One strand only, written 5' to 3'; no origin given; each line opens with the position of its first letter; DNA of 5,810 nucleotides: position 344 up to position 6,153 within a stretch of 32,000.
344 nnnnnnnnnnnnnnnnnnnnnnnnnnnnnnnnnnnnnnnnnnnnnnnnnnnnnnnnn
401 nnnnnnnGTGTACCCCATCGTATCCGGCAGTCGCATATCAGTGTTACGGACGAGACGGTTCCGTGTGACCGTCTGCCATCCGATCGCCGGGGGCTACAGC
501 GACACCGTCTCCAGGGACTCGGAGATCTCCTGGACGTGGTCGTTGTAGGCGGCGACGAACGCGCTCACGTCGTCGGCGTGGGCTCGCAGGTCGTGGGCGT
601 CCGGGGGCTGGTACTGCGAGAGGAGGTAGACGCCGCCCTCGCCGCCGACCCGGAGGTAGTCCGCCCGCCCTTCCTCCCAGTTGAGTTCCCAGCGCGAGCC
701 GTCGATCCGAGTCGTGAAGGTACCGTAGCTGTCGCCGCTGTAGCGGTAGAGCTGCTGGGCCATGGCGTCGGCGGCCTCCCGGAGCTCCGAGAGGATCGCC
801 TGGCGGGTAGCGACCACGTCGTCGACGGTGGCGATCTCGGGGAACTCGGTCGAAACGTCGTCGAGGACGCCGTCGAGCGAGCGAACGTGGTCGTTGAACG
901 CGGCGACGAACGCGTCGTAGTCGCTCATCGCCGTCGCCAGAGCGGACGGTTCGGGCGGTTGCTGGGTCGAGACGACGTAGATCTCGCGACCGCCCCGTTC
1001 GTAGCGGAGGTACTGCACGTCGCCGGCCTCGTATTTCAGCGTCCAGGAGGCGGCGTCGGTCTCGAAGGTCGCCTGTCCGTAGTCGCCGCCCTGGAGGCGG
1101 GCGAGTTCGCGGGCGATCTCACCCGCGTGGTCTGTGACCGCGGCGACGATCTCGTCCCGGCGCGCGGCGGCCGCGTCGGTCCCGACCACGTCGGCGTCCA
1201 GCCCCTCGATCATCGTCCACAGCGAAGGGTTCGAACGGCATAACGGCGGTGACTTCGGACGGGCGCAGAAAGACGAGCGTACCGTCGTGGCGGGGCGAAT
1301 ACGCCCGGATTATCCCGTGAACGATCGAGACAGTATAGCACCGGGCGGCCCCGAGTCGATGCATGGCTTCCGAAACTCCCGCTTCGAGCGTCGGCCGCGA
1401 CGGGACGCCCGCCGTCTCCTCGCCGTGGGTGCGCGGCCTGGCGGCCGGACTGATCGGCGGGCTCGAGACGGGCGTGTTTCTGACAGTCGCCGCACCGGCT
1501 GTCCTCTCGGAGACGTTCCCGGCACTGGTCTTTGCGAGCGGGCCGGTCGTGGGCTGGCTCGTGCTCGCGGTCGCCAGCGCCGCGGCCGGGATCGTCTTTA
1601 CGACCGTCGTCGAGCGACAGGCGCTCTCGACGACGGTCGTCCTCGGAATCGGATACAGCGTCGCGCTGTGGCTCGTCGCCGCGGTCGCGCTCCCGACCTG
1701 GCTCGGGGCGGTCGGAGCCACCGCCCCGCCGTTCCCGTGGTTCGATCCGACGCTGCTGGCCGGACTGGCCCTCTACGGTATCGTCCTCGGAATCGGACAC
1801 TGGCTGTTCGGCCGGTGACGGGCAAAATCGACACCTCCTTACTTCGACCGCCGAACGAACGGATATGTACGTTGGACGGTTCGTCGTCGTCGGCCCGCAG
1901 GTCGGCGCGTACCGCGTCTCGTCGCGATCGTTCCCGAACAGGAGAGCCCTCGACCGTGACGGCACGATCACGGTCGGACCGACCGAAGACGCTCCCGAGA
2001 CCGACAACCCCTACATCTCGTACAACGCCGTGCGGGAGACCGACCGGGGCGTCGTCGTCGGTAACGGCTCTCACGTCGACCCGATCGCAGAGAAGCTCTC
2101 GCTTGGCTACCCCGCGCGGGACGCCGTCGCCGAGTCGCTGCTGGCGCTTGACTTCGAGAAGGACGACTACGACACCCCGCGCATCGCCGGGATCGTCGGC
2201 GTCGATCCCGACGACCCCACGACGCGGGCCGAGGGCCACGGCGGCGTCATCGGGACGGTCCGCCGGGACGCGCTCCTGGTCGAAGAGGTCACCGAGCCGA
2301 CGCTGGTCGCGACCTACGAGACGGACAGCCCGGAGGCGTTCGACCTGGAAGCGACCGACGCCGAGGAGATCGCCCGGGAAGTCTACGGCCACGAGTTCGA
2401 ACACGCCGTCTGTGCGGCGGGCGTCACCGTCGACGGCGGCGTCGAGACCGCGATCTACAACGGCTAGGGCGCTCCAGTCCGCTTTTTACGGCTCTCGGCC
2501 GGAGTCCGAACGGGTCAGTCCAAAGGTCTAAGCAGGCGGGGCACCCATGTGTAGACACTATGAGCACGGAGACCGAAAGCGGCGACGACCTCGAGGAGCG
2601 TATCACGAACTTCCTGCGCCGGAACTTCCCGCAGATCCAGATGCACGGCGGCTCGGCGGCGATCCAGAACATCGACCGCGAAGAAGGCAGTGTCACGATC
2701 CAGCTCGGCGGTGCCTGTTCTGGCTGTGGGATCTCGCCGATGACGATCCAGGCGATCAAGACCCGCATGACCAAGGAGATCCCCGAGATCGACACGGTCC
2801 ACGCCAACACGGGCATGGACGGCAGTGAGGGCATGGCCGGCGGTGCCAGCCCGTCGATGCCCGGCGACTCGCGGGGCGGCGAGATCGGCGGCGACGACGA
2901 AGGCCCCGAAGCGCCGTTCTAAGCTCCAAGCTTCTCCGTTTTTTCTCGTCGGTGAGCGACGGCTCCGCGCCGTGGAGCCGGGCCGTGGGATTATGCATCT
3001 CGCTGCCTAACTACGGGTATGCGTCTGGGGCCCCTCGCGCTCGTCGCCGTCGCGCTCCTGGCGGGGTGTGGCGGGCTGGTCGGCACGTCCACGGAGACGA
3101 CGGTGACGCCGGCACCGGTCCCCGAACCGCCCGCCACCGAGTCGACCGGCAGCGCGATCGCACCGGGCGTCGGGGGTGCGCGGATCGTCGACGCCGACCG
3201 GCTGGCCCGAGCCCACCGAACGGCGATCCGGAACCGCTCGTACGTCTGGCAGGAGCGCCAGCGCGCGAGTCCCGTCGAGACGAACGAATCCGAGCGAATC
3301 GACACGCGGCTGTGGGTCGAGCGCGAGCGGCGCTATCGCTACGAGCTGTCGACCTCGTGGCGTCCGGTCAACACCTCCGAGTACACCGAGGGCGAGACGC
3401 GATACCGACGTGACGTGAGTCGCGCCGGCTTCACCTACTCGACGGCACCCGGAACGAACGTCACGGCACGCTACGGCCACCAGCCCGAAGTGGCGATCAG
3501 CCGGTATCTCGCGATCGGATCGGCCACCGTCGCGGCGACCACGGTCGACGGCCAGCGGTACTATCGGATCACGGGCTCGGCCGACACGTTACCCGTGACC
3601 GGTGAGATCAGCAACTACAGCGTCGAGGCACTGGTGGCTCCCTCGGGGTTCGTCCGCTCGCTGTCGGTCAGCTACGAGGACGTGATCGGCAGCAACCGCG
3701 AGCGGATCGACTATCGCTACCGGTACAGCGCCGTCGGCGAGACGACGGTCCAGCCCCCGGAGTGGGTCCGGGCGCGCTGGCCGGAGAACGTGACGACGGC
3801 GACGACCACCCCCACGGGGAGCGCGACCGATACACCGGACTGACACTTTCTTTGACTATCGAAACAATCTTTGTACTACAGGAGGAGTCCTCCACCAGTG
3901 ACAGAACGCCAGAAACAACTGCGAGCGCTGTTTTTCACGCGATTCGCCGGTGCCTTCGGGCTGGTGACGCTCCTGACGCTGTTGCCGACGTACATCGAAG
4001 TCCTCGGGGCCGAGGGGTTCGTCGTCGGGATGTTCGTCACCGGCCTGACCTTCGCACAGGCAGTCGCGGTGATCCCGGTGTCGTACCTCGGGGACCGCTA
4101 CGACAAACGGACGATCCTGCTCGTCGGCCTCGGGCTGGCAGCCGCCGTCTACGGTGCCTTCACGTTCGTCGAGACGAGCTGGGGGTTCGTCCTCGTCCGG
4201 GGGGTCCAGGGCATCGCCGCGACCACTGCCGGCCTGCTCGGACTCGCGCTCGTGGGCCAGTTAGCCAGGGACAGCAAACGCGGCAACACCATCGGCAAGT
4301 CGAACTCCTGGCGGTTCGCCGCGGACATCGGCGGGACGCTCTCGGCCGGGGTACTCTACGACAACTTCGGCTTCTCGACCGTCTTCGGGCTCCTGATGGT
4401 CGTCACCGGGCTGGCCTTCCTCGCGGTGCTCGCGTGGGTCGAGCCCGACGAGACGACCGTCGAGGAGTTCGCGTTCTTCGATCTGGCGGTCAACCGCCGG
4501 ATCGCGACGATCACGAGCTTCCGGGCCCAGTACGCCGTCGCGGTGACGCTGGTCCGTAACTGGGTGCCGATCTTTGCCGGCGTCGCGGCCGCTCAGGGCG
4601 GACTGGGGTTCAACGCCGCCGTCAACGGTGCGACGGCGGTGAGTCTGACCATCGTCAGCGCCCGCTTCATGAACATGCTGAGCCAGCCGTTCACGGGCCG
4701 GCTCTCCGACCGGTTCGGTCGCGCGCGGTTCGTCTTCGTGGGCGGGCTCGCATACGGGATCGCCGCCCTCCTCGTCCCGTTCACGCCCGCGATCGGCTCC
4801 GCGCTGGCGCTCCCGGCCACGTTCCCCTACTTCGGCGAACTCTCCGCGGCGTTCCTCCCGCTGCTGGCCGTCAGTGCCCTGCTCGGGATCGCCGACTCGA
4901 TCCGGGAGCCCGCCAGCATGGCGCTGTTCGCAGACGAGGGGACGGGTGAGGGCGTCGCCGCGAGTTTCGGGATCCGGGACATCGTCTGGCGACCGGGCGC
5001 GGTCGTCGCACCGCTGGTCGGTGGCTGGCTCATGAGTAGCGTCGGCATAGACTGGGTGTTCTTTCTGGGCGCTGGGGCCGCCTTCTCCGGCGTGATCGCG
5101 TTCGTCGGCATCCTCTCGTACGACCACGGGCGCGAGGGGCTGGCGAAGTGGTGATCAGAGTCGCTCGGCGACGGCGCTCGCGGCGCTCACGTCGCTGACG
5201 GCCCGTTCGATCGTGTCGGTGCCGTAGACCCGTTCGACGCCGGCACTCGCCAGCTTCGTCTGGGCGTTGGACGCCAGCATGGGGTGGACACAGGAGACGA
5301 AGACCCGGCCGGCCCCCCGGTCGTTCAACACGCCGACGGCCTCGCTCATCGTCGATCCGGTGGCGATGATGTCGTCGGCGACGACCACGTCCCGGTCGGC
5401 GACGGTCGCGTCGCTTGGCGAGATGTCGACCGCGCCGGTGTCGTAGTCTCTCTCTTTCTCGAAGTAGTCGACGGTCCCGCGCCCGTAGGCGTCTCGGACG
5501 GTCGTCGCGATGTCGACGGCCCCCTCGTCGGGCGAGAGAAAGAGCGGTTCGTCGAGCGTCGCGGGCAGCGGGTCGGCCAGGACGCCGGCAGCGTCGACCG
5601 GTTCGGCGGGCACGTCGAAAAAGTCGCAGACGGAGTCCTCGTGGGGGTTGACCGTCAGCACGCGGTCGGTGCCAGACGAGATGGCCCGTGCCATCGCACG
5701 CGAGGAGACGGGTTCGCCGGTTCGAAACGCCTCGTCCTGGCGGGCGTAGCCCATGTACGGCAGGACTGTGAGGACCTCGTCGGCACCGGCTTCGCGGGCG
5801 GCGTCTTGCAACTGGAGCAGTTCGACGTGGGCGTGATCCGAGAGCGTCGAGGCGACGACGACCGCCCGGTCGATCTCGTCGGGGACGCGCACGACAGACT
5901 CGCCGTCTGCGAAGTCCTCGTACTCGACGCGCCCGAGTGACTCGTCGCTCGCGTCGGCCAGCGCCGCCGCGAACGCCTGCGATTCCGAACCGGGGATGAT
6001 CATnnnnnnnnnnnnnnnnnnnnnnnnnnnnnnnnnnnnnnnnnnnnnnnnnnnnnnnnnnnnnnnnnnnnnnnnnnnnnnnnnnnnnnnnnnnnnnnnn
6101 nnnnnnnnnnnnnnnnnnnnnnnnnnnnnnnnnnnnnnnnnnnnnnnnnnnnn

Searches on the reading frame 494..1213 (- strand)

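Call 54: search_protein_families(library=pfam, proteins=[window:494-1213:-], max_evalue=0.001)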
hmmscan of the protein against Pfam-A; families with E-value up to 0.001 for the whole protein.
window:494-1213:- (239 aa): 0 families

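Call 87: search_protein_families(library=pfam, proteins=[window:494-1213:-], max_evalue=0.01)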
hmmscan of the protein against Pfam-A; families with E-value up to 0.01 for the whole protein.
window:494-1213:- (239 aa): 2 families
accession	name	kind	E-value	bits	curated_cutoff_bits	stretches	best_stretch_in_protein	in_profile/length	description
PF05531.17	NPV_P10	-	0.0016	19.3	29.8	0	103-150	13-60/75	Nucleopolyhedrovirus P10 protein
PF11254.13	DUF3053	-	0.0082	16.2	23.9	0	80-157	38-114/219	Protein of unknown function (DUF3053)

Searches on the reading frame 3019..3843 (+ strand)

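Call 54: search_protein_families(library=pfam, proteins=[window:3019-3843:+], max_evalue=0.001)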
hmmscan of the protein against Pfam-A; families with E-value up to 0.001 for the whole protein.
window:3019-3843:+ (274 aa): 1 family
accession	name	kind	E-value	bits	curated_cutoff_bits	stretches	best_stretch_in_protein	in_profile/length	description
PF24381.1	DUF7537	-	1.6e-06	28.3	31.7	1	2-250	1-255/258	Family of unknown function (DUF7537)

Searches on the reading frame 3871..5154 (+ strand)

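Call 54: search_protein_families(library=pfam, proteins=[window:3871-5154:+], max_evalue=0.001)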
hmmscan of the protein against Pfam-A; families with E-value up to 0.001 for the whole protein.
window:3871-5154:+ (427 aa): 3 families
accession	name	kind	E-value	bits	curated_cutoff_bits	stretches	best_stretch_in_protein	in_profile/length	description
PF07690.21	MFS_1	-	3.7e-38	131.8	33.4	2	20-311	1-294/347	Major Facilitator Superfamily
PF13347.12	MFS_2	-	9.6e-06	24.8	27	1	13-132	222-343/427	MFS/sugar transport protein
PF12832.13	MFS_1_like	-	0.00083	18.9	25.2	0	14-172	211-371/373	MFS_1 like family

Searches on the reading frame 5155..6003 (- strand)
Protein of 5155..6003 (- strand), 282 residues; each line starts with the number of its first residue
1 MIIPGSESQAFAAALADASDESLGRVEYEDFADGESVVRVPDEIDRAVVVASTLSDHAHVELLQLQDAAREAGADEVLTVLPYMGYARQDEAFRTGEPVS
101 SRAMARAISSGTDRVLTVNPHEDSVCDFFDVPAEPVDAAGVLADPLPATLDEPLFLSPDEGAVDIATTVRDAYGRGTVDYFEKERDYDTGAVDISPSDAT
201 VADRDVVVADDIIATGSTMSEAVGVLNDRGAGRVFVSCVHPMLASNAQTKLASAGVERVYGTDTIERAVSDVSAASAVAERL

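Call 54: search_protein_families(library=pfam, proteins=[window:5155-6003:-], max_evalue=0.001)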
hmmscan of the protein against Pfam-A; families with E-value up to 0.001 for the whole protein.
window:5155-6003:- (282 aa): 4 families
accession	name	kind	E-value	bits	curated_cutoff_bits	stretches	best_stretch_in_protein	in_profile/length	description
PF13793.12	Pribosyltran_N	-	1.8e-18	66.9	25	1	1-109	2-114/117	N-terminal domain of ribose phosphate pyrophosphokinase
PF00156.33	Pribosyltran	-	8.8e-08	32.1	26.3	1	152-259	30-140/158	Phosphoribosyl transferase domain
PF14572.12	Pribosyl_synth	-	3.1e-07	30.9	27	1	201-272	81-152/184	Phosphoribosyl synthetase-associated domain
PF14681.12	UPRTase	-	0.00024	21.1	27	1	200-252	117-169/206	Uracil phosphoribosyltransferase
